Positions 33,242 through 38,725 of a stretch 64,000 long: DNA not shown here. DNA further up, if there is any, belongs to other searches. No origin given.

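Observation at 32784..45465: Duplicated cassette: giant PilY1/PilC-like secreted protein translationally coupled to a retropepsin-like aspartic protease, with no pilus genes nearby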

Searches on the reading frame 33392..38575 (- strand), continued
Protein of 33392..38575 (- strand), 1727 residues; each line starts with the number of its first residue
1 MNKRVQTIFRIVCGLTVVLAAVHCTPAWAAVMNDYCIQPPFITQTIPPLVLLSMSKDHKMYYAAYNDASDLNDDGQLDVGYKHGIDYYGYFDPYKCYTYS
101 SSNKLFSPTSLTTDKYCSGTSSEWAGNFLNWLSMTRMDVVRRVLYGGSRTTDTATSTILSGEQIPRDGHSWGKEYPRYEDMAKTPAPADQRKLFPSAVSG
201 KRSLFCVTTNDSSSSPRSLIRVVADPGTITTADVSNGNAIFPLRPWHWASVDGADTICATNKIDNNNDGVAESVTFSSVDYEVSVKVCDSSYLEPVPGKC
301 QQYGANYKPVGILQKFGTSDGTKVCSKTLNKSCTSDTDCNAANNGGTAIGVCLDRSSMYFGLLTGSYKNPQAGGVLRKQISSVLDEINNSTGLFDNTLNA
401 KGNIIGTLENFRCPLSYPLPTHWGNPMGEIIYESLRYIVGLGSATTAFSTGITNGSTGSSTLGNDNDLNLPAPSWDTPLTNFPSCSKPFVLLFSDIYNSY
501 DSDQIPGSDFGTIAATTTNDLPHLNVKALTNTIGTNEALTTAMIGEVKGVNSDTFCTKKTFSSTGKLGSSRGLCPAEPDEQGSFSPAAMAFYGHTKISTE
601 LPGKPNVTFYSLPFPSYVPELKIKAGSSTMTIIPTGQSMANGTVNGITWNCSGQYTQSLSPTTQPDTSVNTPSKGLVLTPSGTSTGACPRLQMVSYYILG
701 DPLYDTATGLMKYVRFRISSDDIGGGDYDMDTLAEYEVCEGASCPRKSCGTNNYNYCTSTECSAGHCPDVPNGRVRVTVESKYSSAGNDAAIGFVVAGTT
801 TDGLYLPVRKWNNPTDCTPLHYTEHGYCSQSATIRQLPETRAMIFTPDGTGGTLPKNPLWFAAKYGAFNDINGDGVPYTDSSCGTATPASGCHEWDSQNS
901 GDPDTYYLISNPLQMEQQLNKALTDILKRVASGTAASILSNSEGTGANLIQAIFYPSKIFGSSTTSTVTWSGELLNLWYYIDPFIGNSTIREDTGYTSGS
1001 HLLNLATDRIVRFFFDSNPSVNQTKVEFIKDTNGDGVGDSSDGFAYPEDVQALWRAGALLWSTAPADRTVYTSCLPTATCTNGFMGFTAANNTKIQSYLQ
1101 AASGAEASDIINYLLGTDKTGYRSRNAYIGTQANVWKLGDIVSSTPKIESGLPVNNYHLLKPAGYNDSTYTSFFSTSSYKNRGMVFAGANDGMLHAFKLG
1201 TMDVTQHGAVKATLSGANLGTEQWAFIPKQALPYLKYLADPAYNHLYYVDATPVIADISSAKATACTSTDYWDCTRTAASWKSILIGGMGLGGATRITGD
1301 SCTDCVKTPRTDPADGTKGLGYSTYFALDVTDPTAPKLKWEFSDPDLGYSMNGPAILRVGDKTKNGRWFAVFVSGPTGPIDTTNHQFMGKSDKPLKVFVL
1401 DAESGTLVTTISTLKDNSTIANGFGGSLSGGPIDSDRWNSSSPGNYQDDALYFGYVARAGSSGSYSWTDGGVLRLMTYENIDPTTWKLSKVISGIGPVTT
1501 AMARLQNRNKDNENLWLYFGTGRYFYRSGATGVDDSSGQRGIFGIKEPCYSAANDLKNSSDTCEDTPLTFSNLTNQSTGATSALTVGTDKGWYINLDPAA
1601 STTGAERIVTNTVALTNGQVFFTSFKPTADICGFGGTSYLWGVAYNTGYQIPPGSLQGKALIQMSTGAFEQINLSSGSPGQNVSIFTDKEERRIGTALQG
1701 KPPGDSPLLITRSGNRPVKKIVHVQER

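Call 23: find_encoding_contigs(protein=P0125, flank=10000, max_places=1)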
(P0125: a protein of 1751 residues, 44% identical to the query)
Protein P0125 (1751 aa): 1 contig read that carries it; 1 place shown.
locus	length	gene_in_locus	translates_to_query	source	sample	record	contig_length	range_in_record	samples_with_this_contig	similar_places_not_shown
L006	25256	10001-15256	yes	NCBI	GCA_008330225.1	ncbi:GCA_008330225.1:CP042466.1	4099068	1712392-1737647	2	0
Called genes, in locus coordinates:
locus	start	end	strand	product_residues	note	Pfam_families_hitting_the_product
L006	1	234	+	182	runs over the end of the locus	PF02482:Ribosomal_S30AE, PF16321:Ribosom_S30AE_C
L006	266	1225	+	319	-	PF02603:Hpr_kinase_N, PF07475:Hpr_kinase_C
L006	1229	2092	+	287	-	PF03668:RapZ-like_N, PF22740:PapZ_C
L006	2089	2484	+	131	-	PF03610:EIIA-man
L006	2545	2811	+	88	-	PF00381:PTS-HPr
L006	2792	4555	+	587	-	PF05524:PEP-utilisers_N, PF00391:PEP-utilizers, PF02896:PEP-utilizers_C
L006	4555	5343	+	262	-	PF06750:A24_N_bact, PF01478:Peptidase_A24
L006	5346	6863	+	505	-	PF00672:HAMP, PF00512:HisKA, PF02518:HATPase_c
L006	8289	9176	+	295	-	PF10411:DsbC_N, PF13098:Thioredoxin_2, PF13462:Thioredoxin_4 (weak), PF01323:DSBA (faint)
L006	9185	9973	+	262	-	PF13098:Thioredoxin_2, PF13462:Thioredoxin_4 (faint), PF01323:DSBA (faint)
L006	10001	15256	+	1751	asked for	PF28373:PilY1_homolog_dom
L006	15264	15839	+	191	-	PF07963:N_methyl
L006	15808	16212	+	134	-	PF07963:N_methyl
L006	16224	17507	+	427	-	PF07963:N_methyl (weak), PF16074:PilW (weak)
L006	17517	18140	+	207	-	-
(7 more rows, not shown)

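Call 24: find_encoding_contigs(protein=P0118, flank=10000, max_places=1)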
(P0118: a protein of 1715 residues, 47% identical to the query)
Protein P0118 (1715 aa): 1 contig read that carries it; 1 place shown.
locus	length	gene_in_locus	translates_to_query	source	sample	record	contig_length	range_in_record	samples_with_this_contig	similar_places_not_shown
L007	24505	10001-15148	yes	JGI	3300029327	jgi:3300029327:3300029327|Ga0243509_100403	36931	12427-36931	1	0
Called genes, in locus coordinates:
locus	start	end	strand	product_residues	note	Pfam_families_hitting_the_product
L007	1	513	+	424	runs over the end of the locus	PF00072:Response_reg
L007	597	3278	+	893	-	PF00133:tRNA-synt_1, PF09334:tRNA-synt_1g, PF13603:tRNA-synt_1_2, PF09334:tRNA-synt_1g (weak), PF08264:Anticodon_1, PF10458:Val_tRNA-synt_C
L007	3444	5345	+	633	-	PF01590:GAF, PF13185:GAF_2, PF00990:GGDEF, PF00563:EAL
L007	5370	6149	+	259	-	PF06750:A24_N_bact, PF01478:Peptidase_A24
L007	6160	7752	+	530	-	PF00672:HAMP, PF00512:HisKA, PF02518:HATPase_c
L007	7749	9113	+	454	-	PF00072:Response_reg, PF00158:Sigma54_activat, PF14532:Sigma54_activ_2, PF07728:AAA_5, PF25601:AAA_lid_14, PF02954:HTH_8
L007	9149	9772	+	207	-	PF07963:N_methyl (weak)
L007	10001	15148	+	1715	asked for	PF28373:PilY1_homolog_dom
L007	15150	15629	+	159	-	PF07963:N_methyl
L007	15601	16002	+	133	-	PF07963:N_methyl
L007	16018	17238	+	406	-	PF07963:N_methyl (weak)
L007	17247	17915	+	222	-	-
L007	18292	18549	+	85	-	PF01381:HTH_3, PF13443:HTH_26 (weak), PF13560:HTH_31 (weak)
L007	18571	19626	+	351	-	PF11104:PilM_2, PF14450:FtsA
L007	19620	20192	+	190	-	PF05137:PilN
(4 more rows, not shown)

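Call 32: find_related_loci(query=A1, collection=genome_contigs, flank=10000)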
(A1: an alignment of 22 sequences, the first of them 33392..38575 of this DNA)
Query A1 (1727 aa) in genome_contigs; peptide patterns used: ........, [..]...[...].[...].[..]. (x = any residue, [..] = any of these).
600 stretches matched a pattern (row limit reached: there are more); 585 encode a relative of the query (tblastn E <= 1e-3); the best 80 are kept; 80 distinct loci.
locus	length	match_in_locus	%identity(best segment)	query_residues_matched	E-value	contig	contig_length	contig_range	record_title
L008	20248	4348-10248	39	6-1727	0e+0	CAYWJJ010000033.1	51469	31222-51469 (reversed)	MAG TPA_asm: uncultured Geobacter sp. isolate SRP302447_co2_181 genome assembly, contig: NODE_1902_length_51469_cov_32.2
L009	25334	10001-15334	36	8-1727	0e+0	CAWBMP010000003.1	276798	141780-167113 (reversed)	MAG: Nitrospirota bacterium isolate MFD01476.bin.1.234 genome assembly, contig: contig_61717, whole genome shotgun seque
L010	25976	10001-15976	37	26-1727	0e+0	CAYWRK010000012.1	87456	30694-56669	MAG TPA_asm: uncultured Nitrospiraceae bacterium isolate SRP302447_co1_424 genome assembly, contig: NODE_894_length_8745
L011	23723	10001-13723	47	32-1727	0e+0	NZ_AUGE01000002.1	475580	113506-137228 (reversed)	Citrifermentans bremense R1 K419DRAFT_scaffold00002.2_C, whole genome shotgun sequence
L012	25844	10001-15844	39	1-1727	0e+0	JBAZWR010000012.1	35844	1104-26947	MAG: Thermodesulfovibrionales bacterium isolate SO_2017_GW1_37 NODE_5368_length_35844_cov_1.231458_OW334_2017, whole gen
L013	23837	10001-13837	47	14-1727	0e+0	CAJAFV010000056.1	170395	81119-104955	MAG: uncultured Geobacteraceae bacterium isolate A-4_bin-085 genome assembly, contig: bin-085:56/99, whole genome shotgu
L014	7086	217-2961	47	856-1720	0e+0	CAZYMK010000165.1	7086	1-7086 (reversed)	MAG TPA_asm: uncultured Geobacter sp. isolate binchicken_co309_23 genome assembly, contig: NODE_7012_length_7086_cov_6.3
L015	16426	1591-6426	48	1-1727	0e+0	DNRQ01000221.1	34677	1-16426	MAG TPA_asm: Geobacter sp. isolate UBA9976 contig_24787, whole genome shotgun sequence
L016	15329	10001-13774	45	87-1727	0e+0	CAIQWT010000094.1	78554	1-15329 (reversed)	MAG: uncultured Geobacteraceae bacterium isolate Ja1-D5_bin-289 genome assembly, contig: bin-289:094/109, whole genome s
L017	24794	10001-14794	47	33-1727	0e+0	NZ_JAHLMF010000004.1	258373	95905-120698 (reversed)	Geomonas diazotrophica strain Red69 scaffold4, whole genome shotgun sequence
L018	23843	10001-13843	46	3-1727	0e+0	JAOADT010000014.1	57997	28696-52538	MAG: Deltaproteobacteria bacterium isolate SKW240 NODE_14_length_57997_cov_4.970321, whole genome shotgun sequence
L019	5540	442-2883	45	879-1727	0e+0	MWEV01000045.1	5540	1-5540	MAG: Deltaproteobacteria bacterium ADurb.Bin026 BWX58_contig000045, whole genome shotgun sequence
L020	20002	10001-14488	44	11-1727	0e+0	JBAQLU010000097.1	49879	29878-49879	MAG: Thermodesulfovibrionales bacterium isolate MFD12052_ilm_asm_bin4 k127_23098, whole genome shotgun sequence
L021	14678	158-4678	42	30-1727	0e+0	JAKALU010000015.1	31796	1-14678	MAG: Nitrospirae bacterium isolate WY5.bin134 NODE_2044_length_31796_cov_1.393571, whole genome shotgun sequence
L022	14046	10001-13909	42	15-1727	0e+0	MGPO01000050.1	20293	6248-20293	MAG: Deltaproteobacteria bacterium GWA2_65_63 gwa2_scaffold_3679, whole genome shotgun sequence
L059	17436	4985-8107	30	39-1361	8e-98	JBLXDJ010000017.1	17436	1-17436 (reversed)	MAG: Oceanospirillum sp. isolate ES20-05 S20maxbin_out.010RE.5K@17, whole genome shotgun sequence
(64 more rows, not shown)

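Call 40: find_encoding_contigs(protein=P0172, flank=10000, max_places=2)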
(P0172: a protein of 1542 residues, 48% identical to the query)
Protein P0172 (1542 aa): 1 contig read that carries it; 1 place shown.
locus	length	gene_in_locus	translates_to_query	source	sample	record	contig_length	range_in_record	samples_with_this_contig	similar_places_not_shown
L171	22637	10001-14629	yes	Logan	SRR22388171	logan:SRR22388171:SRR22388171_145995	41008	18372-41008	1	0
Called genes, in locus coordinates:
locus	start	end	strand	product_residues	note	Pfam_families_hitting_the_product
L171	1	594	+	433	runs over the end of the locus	PF01595:CNNM, PF00571:CBS, PF03471:CorC_HlyC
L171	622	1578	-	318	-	PF03255:ACCA, PF01039:Carboxyl_trans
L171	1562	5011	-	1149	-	PF02811:PHP, PF07733:DNA_pol3_alpha, PF17657:DNA_pol3_finger, PF14579:HHH_6, PF01336:tRNA_anti-codon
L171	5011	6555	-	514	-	PF00117:GATase, PF07722:Peptidase_C26, PF02540:NAD_synthase (weak), PF00958:GMP_synt_C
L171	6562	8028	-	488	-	PF00478:IMPDH, PF00571:CBS, PF03060:NMO, PF00977:His_biosynth (faint), PF01070:FMN_dh (weak)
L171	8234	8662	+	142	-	PF07963:N_methyl, PF00114:Pilin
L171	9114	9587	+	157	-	PF01478:Peptidase_A24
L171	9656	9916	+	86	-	-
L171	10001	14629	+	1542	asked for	PF28373:PilY1_homolog_dom, PF05567:T4P_PilY1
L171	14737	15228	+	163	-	-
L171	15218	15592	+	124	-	PF07963:N_methyl (weak)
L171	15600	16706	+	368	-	PF07963:N_methyl, PF16074:PilW (weak)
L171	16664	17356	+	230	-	-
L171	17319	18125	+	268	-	PF17963:Big_9 (weak), PF05345:He_PIG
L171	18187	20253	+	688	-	PF04932:Wzy_C, PF07719:TPR_2 (faint)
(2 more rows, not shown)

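Call 41: find_encoding_contigs(protein=P0200, flank=10000, max_places=2)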
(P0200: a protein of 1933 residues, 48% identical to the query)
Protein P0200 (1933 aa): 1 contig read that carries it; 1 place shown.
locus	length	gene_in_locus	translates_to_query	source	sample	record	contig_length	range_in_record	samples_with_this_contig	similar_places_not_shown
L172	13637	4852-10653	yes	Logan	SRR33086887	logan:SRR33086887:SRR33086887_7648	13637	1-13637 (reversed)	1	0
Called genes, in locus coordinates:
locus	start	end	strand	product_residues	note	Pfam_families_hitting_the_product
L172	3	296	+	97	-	?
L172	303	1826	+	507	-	PF00672:HAMP, PF00512:HisKA, PF02518:HATPase_c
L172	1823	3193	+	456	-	PF00072:Response_reg, PF00158:Sigma54_activat, PF14532:Sigma54_activ_2, PF07728:AAA_5 (weak), PF25601:AAA_lid_14, PF02954:HTH_8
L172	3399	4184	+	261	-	PF10411:DsbC_N, PF13098:Thioredoxin_2, PF13462:Thioredoxin_4 (weak), PF01323:DSBA (faint)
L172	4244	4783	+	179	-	PF13511:DUF4124 (weak)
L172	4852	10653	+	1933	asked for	PF28373:PilY1_homolog_dom, PF05567:T4P_PilY1 (faint)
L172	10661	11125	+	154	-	PF07963:N_methyl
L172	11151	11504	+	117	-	-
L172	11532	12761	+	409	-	PF07963:N_methyl (weak)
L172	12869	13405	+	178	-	-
